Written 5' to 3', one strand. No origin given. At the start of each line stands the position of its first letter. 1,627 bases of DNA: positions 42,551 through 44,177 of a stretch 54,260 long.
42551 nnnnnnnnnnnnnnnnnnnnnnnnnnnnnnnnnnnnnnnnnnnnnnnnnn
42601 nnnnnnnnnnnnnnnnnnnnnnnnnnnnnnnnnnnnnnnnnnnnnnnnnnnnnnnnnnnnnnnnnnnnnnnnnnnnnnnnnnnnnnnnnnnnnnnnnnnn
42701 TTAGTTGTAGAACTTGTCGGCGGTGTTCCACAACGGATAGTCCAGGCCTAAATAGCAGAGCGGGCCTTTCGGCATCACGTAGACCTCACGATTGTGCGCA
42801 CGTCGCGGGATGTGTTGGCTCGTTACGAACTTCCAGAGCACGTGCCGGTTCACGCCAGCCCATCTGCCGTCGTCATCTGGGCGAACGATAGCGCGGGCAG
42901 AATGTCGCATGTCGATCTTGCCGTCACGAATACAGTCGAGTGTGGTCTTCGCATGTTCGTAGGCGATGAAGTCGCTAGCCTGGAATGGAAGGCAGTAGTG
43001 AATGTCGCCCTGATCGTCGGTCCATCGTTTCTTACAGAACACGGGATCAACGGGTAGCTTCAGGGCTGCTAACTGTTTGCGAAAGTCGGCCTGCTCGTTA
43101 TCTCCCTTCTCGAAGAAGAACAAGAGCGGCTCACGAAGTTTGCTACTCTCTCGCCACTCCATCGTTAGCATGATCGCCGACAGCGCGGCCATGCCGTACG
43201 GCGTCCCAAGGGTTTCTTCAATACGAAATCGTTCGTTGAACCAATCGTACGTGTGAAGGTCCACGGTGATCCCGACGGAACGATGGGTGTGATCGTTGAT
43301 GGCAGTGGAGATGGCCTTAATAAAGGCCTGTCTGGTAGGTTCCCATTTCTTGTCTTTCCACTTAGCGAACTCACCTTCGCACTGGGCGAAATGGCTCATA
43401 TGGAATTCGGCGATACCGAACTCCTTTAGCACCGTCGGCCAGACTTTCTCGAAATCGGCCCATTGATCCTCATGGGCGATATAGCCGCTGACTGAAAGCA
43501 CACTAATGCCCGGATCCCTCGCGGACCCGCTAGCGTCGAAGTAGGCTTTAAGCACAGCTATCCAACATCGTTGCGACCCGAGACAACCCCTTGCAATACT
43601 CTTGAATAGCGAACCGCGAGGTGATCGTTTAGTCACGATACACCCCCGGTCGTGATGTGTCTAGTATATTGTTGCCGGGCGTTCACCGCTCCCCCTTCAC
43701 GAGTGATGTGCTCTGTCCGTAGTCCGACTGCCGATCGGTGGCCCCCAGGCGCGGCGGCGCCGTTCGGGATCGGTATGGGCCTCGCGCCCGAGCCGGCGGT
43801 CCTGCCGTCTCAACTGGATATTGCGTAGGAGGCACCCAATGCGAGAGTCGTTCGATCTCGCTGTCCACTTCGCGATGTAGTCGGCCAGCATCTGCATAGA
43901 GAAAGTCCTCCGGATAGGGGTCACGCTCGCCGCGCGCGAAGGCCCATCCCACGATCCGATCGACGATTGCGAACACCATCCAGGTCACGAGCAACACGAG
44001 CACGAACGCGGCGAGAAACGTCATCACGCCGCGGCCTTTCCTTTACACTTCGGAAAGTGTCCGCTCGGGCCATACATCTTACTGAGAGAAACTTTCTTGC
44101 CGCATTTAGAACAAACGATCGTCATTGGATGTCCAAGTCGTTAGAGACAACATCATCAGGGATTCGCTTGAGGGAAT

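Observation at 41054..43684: Cargo-carrying IS1595-family element (2.6 kb) inserted in a phage early region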

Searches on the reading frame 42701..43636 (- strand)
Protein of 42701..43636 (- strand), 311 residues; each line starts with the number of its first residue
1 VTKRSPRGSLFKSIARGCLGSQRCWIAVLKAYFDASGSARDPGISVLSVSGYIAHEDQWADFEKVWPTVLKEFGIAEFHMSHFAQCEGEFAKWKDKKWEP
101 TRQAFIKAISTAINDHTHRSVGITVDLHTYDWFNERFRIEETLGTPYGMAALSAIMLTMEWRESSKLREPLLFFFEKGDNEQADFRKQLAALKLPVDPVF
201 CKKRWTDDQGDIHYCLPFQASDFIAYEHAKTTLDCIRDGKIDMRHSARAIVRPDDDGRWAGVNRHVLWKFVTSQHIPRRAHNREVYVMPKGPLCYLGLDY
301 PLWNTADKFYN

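Call 7: search_protein_families(library=pfam, proteins=[window:42701-43636:-], max_evalue=0.1)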
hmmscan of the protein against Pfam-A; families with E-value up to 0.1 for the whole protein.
window:42701-43636:- (311 aa): 1 family
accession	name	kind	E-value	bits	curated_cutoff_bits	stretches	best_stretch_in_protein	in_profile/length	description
PF12686.12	DUF3800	-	0.027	15.6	21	1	31-226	2-144/149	Protein of unknown function (DUF3800)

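Call 8: search_protein_families(library=padloc, proteins=[window:42701-43636:-], max_evalue=0.1)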
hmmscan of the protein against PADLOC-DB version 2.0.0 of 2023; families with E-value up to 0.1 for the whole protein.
window:42701-43636:- (311 aa): 1 family
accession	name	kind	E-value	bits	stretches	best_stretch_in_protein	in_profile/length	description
PDLC02079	Cas3b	-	0.0073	12.5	1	209-254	249-293/691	-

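Call 9: search_protein_families(library=ncbifam, proteins=[window:42701-43636:-], max_evalue=0.1)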
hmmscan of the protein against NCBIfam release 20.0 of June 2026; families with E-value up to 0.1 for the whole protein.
window:42701-43636:- (311 aa): 0 families

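Call 14: find_homologous_proteins(query=window:42701-43636:-)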
Query window:42701-43636:- (311 aa): 8 proteins with E <= 0.001 among 805 candidates.
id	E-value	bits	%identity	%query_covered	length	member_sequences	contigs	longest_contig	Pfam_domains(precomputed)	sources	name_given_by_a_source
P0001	5.7e-199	678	100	91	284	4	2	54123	-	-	-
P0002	3.4e-114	399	58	96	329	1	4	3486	-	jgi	-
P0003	3.3e-57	212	39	93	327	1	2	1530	-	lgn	-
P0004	2.2e-56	209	39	95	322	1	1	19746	-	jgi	jgi:hypothetical protein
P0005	2.7e-55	206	37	97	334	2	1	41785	-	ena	-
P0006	9.9e-54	201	41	88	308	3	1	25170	-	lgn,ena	-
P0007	4.7e-49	185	38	89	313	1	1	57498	-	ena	-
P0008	1.7e-48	184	39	88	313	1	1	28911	PF12686.13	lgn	-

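Call 17: find_encoding_contigs(protein=P0002, flank=5000)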
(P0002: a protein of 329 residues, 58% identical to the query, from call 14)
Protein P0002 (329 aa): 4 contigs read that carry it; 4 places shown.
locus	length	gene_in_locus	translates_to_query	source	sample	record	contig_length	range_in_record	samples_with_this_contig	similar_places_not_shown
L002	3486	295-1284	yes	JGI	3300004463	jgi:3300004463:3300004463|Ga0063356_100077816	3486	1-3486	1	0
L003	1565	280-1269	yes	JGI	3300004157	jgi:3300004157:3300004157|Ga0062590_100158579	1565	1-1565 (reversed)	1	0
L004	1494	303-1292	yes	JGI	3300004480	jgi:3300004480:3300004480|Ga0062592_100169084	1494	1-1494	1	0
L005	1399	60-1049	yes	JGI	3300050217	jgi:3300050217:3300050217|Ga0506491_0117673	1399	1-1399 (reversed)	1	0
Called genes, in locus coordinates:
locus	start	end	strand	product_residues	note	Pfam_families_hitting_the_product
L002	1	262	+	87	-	?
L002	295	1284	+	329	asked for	-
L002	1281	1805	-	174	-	-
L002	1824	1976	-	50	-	-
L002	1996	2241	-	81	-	-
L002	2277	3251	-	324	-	PF12760:Zn_ribbon_IS1595, PF12762:DDE_Tnp_IS1595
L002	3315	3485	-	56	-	?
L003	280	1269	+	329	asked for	-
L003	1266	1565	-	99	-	?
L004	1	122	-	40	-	?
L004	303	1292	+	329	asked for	-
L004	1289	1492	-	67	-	?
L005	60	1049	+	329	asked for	-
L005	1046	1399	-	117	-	?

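Call 20: find_encoding_contigs(protein=P0004, flank=6000, max_places=3)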
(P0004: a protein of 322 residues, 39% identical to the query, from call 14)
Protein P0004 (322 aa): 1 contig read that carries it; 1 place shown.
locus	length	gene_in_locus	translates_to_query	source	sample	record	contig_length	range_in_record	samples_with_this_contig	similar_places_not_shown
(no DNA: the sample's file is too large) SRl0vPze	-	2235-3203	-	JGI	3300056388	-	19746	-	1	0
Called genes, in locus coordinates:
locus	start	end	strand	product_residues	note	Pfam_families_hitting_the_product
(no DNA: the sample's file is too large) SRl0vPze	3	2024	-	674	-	?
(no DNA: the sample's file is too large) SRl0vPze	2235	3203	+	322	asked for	-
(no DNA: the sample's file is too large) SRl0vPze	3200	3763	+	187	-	-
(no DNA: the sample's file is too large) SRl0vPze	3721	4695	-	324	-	PF12760:Zn_ribbon_IS1595, PF12762:DDE_Tnp_IS1595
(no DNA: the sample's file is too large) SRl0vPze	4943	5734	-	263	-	PF01833:TIG (weak)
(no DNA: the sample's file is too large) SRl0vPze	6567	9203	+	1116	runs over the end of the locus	PF00069:Pkinase, PF07714:PK_Tyr_Ser-Thr, PF13424:TPR_12, PF13432:TPR_16 (weak), PF13424:TPR_12, PF13424:TPR_12, PF13424:TPR_12, PF17874:TPR_MalT, +16 more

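Call 21: find_encoding_contigs(protein=P0005, flank=6000, max_places=3)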
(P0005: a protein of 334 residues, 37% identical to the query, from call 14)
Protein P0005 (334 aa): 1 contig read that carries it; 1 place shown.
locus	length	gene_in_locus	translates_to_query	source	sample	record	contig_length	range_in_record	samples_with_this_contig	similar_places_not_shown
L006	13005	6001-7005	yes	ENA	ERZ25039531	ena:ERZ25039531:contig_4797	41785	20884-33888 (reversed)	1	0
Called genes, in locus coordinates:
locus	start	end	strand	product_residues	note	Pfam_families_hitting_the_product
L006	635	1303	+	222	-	PF24247:DUF7450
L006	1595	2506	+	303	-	PF00106:adh_short, PF08659:KR, PF13561:adh_short_C2, PF08643:DUF1776 (faint)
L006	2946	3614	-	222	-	PF04986:Y2_Tnp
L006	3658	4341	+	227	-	PF24817:WD40_WDHD1_1st, PF25391:WD40_Gbeta, PF25173:Beta-prop_WDR3_1st, PF24814:WD40_Prp19, PF25172:Beta-prop_WDR3_2nd, PF25175:Beta-prop_WDR5, PF23381:Beta-prop_IFT122_1st, PF25174:Beta-prop_THOC3, +10 more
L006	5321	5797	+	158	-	-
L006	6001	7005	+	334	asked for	-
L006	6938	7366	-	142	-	PF22091:DUF6941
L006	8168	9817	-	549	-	PF04389:Peptidase_M28, PF01546:Peptidase_M20 (weak)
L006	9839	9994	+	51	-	-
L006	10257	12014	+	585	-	PF00512:HisKA, PF02518:HATPase_c, PF00072:Response_reg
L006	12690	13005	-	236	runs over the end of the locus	PF13628:DUF4142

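Call 22: find_encoding_contigs(protein=P0006, flank=6000, max_places=3)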
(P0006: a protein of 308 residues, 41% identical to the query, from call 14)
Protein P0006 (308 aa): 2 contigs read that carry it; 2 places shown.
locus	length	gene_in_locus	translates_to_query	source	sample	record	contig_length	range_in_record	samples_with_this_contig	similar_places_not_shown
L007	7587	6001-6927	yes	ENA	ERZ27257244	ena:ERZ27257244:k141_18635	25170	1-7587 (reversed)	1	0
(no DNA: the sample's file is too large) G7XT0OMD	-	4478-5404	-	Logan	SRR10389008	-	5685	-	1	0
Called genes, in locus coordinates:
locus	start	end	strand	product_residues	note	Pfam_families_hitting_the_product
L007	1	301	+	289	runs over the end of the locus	PF18899:DUF5655 (weak)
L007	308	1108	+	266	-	-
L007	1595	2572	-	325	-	PF18754:Nmad3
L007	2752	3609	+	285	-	PF08401:ArdcN, PF06114:Peptidase_M78 (weak)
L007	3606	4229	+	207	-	PF00239:Resolvase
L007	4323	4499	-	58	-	-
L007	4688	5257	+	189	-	-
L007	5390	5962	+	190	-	-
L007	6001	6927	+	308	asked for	-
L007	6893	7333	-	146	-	PF22091:DUF6941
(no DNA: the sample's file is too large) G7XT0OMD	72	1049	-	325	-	PF18754:Nmad3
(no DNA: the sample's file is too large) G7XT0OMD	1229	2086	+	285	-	PF08401:ArdcN, PF06114:Peptidase_M78 (weak)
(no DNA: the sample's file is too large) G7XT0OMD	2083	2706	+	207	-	PF00239:Resolvase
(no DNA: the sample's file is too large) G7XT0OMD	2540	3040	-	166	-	-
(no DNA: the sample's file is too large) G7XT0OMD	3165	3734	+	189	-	-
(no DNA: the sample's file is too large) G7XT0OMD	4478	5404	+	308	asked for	-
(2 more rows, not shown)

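Call 32: search_protein_families(library=phrogs, proteins=[window:42701-43636:-], max_evalue=0.01)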
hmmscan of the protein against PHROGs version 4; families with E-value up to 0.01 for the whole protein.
window:42701-43636:- (311 aa): 0 families

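Call 33: find_encoding_contigs(protein=P0001, flank=10000, max_places=6)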
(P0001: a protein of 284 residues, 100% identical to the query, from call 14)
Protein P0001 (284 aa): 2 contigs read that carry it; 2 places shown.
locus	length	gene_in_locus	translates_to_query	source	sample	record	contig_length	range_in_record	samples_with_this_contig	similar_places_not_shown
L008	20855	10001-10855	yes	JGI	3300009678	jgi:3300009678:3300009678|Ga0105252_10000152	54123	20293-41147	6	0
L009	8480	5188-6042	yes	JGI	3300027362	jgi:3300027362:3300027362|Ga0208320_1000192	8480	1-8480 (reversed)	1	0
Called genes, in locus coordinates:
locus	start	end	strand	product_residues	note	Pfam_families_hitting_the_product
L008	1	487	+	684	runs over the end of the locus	-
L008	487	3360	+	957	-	PF13385:Laminin_G_3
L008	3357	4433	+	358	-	-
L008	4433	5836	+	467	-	-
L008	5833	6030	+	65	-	-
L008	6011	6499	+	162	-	-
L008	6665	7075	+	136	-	-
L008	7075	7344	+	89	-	-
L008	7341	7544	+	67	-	-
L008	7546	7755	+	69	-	-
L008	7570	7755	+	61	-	-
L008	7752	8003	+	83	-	-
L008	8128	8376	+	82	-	-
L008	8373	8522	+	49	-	-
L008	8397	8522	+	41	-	-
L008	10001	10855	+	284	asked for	-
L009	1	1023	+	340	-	?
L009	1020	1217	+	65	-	-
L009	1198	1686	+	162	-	-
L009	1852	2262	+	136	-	-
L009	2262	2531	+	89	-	-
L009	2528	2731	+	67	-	-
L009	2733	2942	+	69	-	-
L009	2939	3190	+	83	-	-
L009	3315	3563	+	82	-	-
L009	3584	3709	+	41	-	-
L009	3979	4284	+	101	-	-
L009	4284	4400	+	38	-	-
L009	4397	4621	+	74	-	-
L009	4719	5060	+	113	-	-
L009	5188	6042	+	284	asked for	-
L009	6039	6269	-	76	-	-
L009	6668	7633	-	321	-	PF12760:Zn_ribbon_IS1595, PF12762:DDE_Tnp_IS1595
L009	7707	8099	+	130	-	-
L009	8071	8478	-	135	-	?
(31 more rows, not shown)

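Call 49: find_encoding_contigs(protein=P0007, flank=8000, max_places=2)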
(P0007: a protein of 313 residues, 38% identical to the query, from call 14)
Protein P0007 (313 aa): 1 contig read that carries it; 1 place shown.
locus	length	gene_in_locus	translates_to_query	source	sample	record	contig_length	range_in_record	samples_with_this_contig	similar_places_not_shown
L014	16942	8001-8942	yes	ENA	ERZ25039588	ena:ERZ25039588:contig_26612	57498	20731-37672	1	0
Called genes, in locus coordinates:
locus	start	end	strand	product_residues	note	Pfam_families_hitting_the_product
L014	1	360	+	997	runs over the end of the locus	-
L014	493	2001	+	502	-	PF19264:DUF5907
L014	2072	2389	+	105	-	-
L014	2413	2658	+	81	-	-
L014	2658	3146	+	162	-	-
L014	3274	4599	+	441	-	-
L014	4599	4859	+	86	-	-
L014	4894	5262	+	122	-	-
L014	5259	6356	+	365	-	PF13229:Beta_helix (weak), PF05048:NosD (faint), PF13229:Beta_helix (weak)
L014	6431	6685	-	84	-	-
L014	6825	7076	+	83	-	-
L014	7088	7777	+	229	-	-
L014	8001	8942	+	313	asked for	-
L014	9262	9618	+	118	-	PF10544:T5orf172 (weak), PF13455:MUG113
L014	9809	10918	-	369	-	PF00589:Phage_integrase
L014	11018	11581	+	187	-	-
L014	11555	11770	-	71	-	-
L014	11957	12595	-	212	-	-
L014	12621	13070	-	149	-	-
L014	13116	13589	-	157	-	PF13560:HTH_31 (weak)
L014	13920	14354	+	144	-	PF13392:HNH_3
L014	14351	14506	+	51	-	-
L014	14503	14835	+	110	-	PF12728:HTH_17 (weak)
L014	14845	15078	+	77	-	-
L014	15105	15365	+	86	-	-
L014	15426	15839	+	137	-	-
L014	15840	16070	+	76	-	-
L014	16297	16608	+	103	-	-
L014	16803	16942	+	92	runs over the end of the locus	-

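Call 50: find_encoding_contigs(protein=P0008, flank=8000, max_places=2)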
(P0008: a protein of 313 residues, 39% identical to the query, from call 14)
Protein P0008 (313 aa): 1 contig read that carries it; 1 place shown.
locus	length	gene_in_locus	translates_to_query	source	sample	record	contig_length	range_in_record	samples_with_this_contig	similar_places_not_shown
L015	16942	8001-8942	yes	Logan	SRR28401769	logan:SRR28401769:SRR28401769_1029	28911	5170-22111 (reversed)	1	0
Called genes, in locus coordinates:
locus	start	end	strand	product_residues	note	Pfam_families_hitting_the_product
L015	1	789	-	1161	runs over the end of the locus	-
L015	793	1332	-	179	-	-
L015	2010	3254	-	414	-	-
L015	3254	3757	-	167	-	-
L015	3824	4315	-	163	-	-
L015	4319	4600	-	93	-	PF01381:HTH_3, PF13560:HTH_31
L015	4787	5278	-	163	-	-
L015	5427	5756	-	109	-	-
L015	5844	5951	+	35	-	-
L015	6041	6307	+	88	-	-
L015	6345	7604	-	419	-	-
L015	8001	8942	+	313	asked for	PF12686:DUF3800 (weak)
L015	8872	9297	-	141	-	PF22091:DUF6941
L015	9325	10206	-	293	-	-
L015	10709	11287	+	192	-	-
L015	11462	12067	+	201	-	-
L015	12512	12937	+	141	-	-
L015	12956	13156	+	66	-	-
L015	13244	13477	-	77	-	-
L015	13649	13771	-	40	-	-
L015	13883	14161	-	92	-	-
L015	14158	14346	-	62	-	-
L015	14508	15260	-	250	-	PF13588:HSDR_N_2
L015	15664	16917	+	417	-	PF00589:Phage_integrase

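Call 52: predict_structure(alignment_id=A1)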
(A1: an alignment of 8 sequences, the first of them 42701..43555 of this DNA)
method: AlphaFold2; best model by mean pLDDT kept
length: 284 residues; sequences in the alignment: 8
mean_pLDDT: 84.2   pTM: 0.79
mean pLDDT of the five models: 84.2, 80.7, 77.9, 74.0, 69.0
residues with pLDDT >= 90: 74; 70-90: 182; 50-70: 26; < 50: 2
segments of 3 or more residues with pLDDT < 50: none
pLDDT, mean of each block of 10 residues (from residue 1): 91 86 89 91 91 86 88 88 87 87 91 88 89 88 91 76 77 90 89 89 83 69 58 76 88 73 80 81 73
secondary structure, 60 per line:
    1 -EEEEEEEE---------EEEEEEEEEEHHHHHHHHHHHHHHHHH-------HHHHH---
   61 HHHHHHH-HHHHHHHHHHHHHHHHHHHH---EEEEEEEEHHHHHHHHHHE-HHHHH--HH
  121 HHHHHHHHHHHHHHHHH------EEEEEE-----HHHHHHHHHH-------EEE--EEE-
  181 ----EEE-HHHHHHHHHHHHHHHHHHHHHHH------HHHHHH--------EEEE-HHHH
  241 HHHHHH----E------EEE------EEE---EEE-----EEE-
elements in order: E2-9 E19-28 H29-45 H53-57 H61-67 H69-88 E92-99 H100-109 H112-116 H119-137 E144-149 H155-164 E172-174 E177-179 E185-187 H189-211 H218-223 E232-235 H237-246 E258-260 E267-269 E273-275 E281-283

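Call 54: search_protein_representatives(alignment_id=A1)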
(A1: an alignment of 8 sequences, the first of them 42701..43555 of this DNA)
Query: 8 sequences, 321 profile positions. Proteins with E-value up to 0.001 (for the whole library): 6993; up to 1e-10: 2511; up to 1e-30: 202. The best 150 are listed.
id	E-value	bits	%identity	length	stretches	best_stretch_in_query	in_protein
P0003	2.8e-142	490.0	-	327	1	2-320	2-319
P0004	6.8e-141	485.5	-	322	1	2-316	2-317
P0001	3.7e-127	440.3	-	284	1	23-315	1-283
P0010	5.3e-108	377.4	-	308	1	22-315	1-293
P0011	1.9e-99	349.2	-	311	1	22-310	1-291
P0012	3.1e-95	335.4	-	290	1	6-280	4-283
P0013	1.4e-89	316.8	-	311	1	20-316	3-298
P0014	8.6e-88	311.0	-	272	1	22-279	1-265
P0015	9.4e-88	310.8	-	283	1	22-308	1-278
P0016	3.8e-81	289.1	-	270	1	6-247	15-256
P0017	1.8e-79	283.6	-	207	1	22-221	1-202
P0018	1.6e-75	270.6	-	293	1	7-280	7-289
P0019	1.0e-71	258.2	-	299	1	6-280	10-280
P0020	5.0e-70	252.6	-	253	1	22-278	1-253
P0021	3.1e-69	250.0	-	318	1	6-278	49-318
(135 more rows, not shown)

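Call 56: fold_search(model_id=the predicted structure, library=pdb)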
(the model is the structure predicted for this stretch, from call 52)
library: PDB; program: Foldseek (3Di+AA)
matches with E <= 10: 429; with E <= 0.001: 7
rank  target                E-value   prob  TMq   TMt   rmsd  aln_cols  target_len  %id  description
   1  2dff                  7.1e-05  1.00  0.36  0.46  11.5       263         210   16  Crystal structure of Tk-RNase HII(1-204)-C (released 2007-03-06)
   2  1io2                  1.3e-04  1.00  0.33  0.42  12.3       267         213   16  Crystal structure of type 2 ribonuclease h from hyperthermophilic archaeon, thermococcus kodakaraensis kod1 (released 2001-04-18)
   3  1eke_B                1.6e-04  1.00  0.43  0.52  10.7       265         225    9  CRYSTAL STRUCTURE OF CLASS II RIBONUCLEASE H (RNASE HII) WITH MES LIGAND (released 2000-09-13)
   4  2dfh                  1.9e-04  1.00  0.34  0.42  12.1       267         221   16  Crystal structure of Tk-RNase HII(1-212)-C (released 2007-03-06)
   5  2dfe                  2.1e-04  1.00  0.32  0.40  10.5       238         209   16  Crystal structure of Tk-RNase HII(1-200)-C (released 2007-03-06)
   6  1eke_A                2.6e-04  1.00  0.40  0.48   5.7       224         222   12  CRYSTAL STRUCTURE OF CLASS II RIBONUCLEASE H (RNASE HII) WITH MES LIGAND (released 2000-09-13)
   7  3p83_E                8.7e-04  1.00  0.39  0.52  11.2       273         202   16  Structure of the PCNA:RNase HII complex from Archaeoglobus fulgidus. (released 2011-02-02)
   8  7uwe_C                1.5e-03  1.00  0.32  0.44   6.7       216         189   14  CryoEM Structure of E. coli Transcription-Coupled Ribonucleotide Excision Repair (TC-RER) complex (released 2023-05-31)
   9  1uax_A                1.6e-03  0.99  0.37  0.47   9.4       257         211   13  Crystal structure of the ribonuclease H2 from Pyrococcus horikoshii OT3 (released 2004-06-29)
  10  1x1p                  2.8e-03  0.99  0.36  0.46   8.8       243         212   15  Crystal structure of Tk-RNase HII(1-197)-A(28-42) (released 2006-01-17)
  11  3asm                  9.5e-03  0.99  0.36  0.34   6.3       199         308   13  Crystal structure of Q54A mutant protein of Bst-RNase HIII (released 2011-06-08)
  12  3p83_D                1.0e-02  0.98  0.37  0.47  10.6       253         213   15  Structure of the PCNA:RNase HII complex from Archaeoglobus fulgidus. (released 2011-02-02)
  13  1i39                  1.1e-02  0.96  0.36  0.47  10.8       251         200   16  RNASE HII FROM ARCHAEOGLOBUS FULGIDUS (released 2001-04-11)
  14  2d0a                  1.4e-02  0.99  0.37  0.34   5.7       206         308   13  Crystal structure of Bst-RNase HIII (released 2006-07-18)
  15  3puf_M                2.2e-02  0.97  0.37  0.38   6.5       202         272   10  Crystal structure of human RNase H2 complex (released 2010-12-22)
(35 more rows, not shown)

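Call 57: search_protein_families(library=pfam, alignment_id=A4, max_evalue=0.01)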
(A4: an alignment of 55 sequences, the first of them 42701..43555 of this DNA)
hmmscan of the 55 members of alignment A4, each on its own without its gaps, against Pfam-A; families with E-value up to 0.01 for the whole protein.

A. member 1, window:42701-43555:- (284 aa): 0 families

B. families by the number of members that match (of 55 scanned): 1 family
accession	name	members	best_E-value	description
PF12686.12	DUF3800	24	1.4e-09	Protein of unknown function (DUF3800)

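Call 69: find_related_loci(query=A1, collection=genome_contigs, flank=8000)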
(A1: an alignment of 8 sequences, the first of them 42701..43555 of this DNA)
Query A1 (284 aa) in genome_contigs; peptide patterns used: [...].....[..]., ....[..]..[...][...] (x = any residue, [..] = any of these).
87 stretches matched a pattern; 1 encode a relative of the query (tblastn E <= 1e-3); 1 distinct loci.
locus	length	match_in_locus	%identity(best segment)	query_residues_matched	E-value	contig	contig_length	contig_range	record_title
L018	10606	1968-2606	29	1-224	1e-26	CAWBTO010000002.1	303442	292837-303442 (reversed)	MAG: Terriglobia bacterium isolate MFD01299.bin.1.55 genome assembly, contig: contig_12020, whole genome shotgun sequenc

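Call 99: search_protein_families(library=padloc, proteins=[P0005, P0006, P0008], max_evalue=0.001)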
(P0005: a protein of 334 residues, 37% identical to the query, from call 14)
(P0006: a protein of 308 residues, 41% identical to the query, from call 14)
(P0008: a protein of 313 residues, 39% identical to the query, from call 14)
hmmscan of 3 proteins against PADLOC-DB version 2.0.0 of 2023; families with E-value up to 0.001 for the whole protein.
P0005 (334 aa): 0 families

P0006 (308 aa): 0 families

P0008 (313 aa): 0 families

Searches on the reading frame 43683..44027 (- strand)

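Call 7: search_protein_families(library=pfam, proteins=[window:43683-44027:-], max_evalue=0.1)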
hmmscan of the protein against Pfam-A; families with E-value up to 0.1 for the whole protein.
window:43683-44027:- (114 aa): 2 families
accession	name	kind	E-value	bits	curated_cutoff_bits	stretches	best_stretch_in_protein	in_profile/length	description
PF24431.1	DUF7554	-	0.012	16.4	25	1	9-30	13-34/60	Family of unknown function (DUF7554)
PF11660.13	DUF3262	-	0.014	16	27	1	1-31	20-50/76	Protein of unknown function (DUF3262)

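Call 32: search_protein_families(library=phrogs, proteins=[window:43683-44027:-], max_evalue=0.01)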
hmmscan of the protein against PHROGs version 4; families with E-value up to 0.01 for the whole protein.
window:43683-44027:- (114 aa): 0 families
